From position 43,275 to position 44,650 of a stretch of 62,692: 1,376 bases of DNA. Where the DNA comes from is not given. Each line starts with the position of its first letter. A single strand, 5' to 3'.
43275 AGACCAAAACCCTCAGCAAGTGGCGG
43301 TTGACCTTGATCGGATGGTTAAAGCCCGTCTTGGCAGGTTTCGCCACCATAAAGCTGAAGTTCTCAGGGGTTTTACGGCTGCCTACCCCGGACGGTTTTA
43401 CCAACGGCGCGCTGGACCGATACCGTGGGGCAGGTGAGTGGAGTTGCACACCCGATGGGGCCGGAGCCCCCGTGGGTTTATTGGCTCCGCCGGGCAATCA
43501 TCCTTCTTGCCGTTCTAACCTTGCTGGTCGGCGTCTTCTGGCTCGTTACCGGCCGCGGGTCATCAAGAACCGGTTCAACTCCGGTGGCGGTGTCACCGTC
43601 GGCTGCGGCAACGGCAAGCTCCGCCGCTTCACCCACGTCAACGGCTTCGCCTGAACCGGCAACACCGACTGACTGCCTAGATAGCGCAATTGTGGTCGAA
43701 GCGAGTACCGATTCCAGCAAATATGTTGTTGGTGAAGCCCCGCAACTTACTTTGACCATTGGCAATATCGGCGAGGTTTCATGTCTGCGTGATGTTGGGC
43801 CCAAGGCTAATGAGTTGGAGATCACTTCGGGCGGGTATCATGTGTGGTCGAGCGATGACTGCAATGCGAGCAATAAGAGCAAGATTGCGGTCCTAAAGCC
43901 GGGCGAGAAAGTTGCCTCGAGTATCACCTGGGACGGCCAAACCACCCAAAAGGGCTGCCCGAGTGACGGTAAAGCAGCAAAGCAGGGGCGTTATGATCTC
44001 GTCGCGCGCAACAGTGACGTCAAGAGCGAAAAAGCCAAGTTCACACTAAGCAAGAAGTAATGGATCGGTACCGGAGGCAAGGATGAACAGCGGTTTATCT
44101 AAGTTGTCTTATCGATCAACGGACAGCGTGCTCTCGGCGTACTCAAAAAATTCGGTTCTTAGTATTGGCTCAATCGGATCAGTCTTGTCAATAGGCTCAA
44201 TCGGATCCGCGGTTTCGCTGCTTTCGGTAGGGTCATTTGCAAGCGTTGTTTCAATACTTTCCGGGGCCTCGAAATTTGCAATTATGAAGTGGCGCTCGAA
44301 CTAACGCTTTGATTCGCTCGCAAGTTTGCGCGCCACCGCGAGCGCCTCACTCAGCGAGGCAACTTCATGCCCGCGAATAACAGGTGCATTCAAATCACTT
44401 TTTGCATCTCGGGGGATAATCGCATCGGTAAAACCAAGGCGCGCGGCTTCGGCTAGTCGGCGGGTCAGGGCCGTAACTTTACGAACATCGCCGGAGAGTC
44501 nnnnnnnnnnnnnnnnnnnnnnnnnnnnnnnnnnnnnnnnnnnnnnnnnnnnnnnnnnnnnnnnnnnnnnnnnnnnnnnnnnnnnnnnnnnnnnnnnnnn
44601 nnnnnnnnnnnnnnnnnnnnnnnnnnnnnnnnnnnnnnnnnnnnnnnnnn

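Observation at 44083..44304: Microprotein with serine at every third residue for 21 consecutive triplets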

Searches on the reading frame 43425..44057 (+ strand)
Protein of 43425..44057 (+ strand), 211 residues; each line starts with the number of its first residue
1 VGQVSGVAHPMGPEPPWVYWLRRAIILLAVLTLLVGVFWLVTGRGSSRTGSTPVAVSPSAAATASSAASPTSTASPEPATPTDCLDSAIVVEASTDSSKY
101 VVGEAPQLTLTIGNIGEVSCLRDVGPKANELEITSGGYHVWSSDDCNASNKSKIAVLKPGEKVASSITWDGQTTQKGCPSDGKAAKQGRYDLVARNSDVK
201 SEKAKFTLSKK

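Call 5: search_protein_families(library=pfam, proteins=[window:43425-44057:+], max_evalue=1)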
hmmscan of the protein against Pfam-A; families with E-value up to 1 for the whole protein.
window:43425-44057:+ (211 aa): 1 family
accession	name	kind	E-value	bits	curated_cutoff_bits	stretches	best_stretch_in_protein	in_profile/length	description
PF06197.19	DUF998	-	0.0071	16.5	30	1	14-76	35-96/184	Protein of unknown function (DUF998)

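Call 6: search_protein_families(library=ncbifam, proteins=[window:43425-44057:+], max_evalue=1)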
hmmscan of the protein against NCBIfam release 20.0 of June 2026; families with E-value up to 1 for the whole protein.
window:43425-44057:+ (211 aa): 2 families
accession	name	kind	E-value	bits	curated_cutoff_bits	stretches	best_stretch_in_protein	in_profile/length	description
TIGR03931.1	T7SS_Rv3446c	hypoth_equivalog_domain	0.031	14.6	47.6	1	25-86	4-63/194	type VII secretion-associated protein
NF033634.1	SLATT_1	domain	0.96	9.4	41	0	17-67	23-70/132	SLATT domain-containing protein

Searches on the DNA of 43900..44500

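Call 56: search_rna_families(source=window, start=43900, end=44500, threshold=evalue, max_evalue=1)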
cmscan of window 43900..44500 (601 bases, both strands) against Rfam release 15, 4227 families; matches with E-value up to 1: 0.
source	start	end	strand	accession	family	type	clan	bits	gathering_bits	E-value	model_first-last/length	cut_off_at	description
